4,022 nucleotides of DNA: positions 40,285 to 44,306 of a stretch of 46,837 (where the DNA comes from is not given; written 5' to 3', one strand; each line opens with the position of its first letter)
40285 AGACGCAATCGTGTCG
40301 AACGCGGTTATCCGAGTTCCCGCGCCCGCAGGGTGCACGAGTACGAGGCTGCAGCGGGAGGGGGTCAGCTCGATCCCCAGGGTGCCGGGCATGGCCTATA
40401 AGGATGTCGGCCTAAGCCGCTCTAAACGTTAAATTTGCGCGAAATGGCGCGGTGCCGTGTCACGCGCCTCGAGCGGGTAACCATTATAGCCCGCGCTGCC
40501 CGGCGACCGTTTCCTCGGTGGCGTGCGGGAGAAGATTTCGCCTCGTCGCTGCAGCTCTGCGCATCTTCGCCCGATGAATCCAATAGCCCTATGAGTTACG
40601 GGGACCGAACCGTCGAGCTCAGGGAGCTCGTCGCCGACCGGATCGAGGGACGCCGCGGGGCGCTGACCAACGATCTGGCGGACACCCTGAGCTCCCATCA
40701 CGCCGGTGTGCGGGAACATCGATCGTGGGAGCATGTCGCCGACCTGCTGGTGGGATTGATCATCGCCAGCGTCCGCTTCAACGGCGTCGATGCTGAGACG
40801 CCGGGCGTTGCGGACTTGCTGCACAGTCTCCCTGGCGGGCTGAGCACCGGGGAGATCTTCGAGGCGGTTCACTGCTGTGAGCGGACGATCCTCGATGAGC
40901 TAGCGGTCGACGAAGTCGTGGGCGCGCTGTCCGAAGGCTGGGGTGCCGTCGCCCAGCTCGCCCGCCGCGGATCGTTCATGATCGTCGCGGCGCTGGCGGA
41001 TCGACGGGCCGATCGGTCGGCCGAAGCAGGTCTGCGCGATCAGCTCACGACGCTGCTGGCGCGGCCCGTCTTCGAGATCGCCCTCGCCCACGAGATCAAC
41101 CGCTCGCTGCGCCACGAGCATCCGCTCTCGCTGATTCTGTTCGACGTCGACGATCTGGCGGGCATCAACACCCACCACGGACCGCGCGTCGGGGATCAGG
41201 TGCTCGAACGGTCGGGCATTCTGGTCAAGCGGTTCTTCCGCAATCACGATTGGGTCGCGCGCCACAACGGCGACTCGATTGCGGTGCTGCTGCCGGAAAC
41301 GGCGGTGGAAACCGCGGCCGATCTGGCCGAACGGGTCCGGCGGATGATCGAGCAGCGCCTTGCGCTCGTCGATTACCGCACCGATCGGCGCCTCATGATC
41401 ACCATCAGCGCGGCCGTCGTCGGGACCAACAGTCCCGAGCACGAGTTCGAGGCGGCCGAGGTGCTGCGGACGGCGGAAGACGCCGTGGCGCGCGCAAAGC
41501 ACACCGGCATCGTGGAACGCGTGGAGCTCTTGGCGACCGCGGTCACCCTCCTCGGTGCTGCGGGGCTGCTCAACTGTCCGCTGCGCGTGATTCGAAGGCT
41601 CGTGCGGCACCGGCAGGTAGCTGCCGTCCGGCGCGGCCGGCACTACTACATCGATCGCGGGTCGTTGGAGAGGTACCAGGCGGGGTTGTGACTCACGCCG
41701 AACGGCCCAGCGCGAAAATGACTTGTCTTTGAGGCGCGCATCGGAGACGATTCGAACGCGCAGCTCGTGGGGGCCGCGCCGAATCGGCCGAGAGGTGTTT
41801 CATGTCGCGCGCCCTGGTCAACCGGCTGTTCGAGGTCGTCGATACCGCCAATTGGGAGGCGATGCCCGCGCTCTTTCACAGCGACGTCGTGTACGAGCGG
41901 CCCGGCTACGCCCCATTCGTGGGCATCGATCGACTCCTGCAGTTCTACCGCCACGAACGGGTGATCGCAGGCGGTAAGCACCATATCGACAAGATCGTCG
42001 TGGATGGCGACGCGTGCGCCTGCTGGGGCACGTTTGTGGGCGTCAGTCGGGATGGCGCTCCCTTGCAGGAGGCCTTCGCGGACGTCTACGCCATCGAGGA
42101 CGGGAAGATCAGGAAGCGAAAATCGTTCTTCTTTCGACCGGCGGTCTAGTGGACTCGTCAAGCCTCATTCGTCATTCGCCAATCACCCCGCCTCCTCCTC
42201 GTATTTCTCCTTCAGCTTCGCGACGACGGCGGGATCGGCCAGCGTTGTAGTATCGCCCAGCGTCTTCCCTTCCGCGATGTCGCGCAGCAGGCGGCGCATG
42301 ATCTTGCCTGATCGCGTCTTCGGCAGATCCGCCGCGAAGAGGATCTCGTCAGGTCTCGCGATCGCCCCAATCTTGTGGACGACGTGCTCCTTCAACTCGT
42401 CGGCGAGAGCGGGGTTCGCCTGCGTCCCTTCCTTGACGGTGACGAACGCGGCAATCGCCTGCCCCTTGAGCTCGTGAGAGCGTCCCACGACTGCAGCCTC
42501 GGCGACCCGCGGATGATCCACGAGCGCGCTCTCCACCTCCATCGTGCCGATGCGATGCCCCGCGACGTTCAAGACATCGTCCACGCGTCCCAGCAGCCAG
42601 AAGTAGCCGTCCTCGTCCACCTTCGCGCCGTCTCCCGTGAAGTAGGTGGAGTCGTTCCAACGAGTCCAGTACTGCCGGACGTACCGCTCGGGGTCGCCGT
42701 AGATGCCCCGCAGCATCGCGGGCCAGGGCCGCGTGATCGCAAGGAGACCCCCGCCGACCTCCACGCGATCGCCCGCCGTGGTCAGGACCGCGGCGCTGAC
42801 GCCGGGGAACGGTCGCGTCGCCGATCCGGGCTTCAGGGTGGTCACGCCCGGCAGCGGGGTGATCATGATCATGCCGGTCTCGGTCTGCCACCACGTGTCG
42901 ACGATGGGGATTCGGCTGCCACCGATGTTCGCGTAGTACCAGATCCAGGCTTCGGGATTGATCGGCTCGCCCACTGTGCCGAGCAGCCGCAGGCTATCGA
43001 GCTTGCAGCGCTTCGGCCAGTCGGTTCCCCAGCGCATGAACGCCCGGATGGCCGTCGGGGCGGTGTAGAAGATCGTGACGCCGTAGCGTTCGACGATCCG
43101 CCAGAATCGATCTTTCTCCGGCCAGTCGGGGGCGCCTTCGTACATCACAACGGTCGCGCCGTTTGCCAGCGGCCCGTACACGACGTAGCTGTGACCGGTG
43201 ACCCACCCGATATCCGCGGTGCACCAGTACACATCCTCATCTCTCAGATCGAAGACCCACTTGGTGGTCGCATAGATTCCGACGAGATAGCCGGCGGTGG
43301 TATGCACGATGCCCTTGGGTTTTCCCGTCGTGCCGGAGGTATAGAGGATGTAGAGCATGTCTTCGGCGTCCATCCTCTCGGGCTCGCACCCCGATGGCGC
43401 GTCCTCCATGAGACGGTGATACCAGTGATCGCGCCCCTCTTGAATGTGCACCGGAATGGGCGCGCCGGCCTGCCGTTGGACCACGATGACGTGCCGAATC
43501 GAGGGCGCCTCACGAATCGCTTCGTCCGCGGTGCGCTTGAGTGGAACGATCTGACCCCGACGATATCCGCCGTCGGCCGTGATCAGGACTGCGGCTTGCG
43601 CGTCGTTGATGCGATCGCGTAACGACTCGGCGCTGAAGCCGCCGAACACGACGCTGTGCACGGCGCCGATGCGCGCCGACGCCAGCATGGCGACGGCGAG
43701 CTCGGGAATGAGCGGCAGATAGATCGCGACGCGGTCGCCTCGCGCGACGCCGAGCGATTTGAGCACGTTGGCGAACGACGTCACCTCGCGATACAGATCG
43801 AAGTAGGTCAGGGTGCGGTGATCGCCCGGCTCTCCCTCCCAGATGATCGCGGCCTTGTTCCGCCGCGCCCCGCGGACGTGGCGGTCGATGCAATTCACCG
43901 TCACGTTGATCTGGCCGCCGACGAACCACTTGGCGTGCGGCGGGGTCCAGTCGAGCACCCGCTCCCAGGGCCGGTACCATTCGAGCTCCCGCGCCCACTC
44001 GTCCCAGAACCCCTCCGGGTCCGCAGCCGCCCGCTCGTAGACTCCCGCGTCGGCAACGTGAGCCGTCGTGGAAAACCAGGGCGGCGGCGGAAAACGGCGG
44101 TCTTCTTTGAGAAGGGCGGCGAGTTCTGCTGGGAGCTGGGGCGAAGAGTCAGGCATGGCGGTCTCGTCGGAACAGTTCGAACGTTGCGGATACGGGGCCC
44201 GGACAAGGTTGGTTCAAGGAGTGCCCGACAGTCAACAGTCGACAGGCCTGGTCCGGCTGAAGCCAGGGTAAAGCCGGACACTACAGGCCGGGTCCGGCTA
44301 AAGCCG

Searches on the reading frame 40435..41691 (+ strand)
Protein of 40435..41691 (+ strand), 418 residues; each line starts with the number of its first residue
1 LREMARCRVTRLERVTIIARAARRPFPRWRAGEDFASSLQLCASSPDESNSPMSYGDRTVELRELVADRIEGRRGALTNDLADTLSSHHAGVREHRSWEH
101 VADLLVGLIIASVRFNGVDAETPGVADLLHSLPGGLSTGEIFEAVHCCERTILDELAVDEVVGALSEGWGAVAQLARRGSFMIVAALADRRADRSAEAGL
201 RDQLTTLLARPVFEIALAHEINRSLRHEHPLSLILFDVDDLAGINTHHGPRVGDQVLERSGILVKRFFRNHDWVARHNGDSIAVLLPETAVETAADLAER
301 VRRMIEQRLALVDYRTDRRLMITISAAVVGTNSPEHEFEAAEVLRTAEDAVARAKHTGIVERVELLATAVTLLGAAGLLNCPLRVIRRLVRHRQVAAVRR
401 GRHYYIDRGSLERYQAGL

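Call 3: search_protein_families(library=pfam, proteins=[window:40435-41691:+], max_evalue=0.1)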
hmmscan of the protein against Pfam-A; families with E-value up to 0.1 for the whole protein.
window:40435-41691:+ (418 aa): 3 families
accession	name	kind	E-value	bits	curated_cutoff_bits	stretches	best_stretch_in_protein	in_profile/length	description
PF00990.26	GGDEF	-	9.6e-28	97.4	23.8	1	201-358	3-158/161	Diguanylate cyclase, GGDEF domain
PF12728.13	HTH_17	-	3.4e-05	24.4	27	1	375-416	7-48/51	Helix-turn-helix domain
PF21351.2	TetR_C_41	-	0.0048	17.6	27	1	318-376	21-77/108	Tetracyclin repressor-like, C-terminal domain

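Call 4: search_protein_families(library=ncbifam, proteins=[window:40435-41691:+], max_evalue=0.1)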
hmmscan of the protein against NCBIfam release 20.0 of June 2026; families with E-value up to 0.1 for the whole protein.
window:40435-41691:+ (418 aa): 22 families
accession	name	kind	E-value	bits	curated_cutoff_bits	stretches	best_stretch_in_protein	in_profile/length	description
TIGR00254.1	GGDEF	domain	1.9e-27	96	37.4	1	199-358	5-160/168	diguanylate cyclase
NF007135.0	PRK09581.1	equivalog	4.5e-27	95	474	1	193-359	286-449/457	PleD family two-component system response regulator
NF038266.1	diguan_SiaD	equivalog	4.1e-25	88.6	290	1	196-358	91-248/252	biofilm regulation diguanylate cyclase SiaD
NF047654.1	DiguCycDgcRLepto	equivalog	7.2e-24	84.2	500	1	180-359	118-290/295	diguanylate cyclase DgcR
NF007380.0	PRK09894.1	equivalog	2.6e-20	73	256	1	142-358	79-280/296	diguanylate cyclase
NF041606.1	dguan_cyc_DgcA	equivalog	9.9e-20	70.7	370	1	197-358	176-332/340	diguanylate cyclase DgcA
NF007423.1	PRK09966.1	equivalog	1.3e-17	63.8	325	1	198-353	238-388/390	diguanylate cyclase DgcN/YfiN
NF051473.1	DigCycDgcsShew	equivalog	2.6e-17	63.2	400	1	196-358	132-284/291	diguanylate cyclase DgcS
NF011955.1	PRK15426.1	equivalog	5e-17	61.3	408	1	201-344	400-542/564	cellulose biosynthesis regulator diguanylate cyclase DgcQ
NF045675.1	PhdiestaseDibA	equivalog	5.9e-16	57.9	980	1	201-358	205-357/623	phosphodiesterase DibA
NF007298.0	PRK09776.1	equivalog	4e-14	51.5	1135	1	196-358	681-838/1111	diguanylate cyclase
NF007599.0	PRK10245.1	equivalog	1.2e-12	47.1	402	1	185-359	197-364/371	diguanylate cyclase AdrA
NF047872.1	GGDEF_GdpS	equivalog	1.4e-12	47.5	400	1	198-358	186-343/355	GGDEF domain-containing protein GdpS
NF045673.1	c-di-GMPRcptLapD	equivalog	8.3e-11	40.9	1020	1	191-359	228-392/647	cyclic di-GMP receptor LapD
NF050064.1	BlResRespRegCbrR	equivalog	1.8e-10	40.3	600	1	203-365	258-413/415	bile resistance response regulator CbrR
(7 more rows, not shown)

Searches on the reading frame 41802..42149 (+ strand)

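Call 6: search_protein_families(library=pfam, proteins=[window:41802-42149:+], max_evalue=0.001)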
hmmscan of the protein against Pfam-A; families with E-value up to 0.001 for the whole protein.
window:41802-42149:+ (115 aa): 4 families
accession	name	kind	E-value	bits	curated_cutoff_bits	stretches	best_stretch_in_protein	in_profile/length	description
PF12680.13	SnoaL_2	-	2.6e-18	67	27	1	6-104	1-100/102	SnoaL-like domain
PF07366.18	SnoaL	-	7e-09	36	28.4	1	6-109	4-116/126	SnoaL-like polyketide cyclase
PF13577.12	SnoaL_4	-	2.5e-07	31.2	24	1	3-81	10-92/126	SnoaL-like domain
PF14534.12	DUF4440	-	1.2e-05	26.1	25.2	1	3-102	2-104/107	Domain of unknown function (DUF4440)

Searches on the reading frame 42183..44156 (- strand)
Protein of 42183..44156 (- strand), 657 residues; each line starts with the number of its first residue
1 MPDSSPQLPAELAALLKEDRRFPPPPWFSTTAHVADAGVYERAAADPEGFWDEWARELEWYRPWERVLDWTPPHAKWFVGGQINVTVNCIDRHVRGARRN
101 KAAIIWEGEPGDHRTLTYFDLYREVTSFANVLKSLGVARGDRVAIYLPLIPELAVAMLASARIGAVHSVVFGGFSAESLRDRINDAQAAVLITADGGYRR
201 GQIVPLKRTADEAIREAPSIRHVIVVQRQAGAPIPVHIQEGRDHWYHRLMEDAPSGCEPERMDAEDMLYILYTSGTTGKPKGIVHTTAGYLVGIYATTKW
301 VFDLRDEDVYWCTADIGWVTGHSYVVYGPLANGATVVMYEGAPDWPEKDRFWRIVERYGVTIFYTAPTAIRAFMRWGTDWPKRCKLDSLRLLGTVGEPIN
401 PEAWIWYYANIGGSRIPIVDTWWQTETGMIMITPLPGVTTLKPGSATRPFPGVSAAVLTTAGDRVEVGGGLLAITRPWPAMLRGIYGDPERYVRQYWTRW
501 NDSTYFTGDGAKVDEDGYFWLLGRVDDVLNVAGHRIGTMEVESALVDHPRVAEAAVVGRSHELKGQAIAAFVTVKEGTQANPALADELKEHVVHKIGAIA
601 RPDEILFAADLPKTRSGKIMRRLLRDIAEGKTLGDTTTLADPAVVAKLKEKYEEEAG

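Call 6: search_protein_families(library=pfam, proteins=[window:42183-44156:-], max_evalue=0.001)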
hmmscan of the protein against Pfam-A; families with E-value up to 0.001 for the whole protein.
window:42183-44156:- (657 aa): 3 families
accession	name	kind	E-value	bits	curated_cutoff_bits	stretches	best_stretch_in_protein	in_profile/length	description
PF00501.34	AMP-binding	-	1.3e-83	281.4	29.9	1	95-477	6-377/384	AMP-binding enzyme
PF13193.12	AMP-binding_C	-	4.8e-28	98.3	24.5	1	540-618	1-76/76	AMP-binding enzyme C-terminal domain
PF16177.11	ACAS_N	-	8.7e-22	77.1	27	1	39-89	4-55/55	Acetyl-coenzyme A synthetase N-terminus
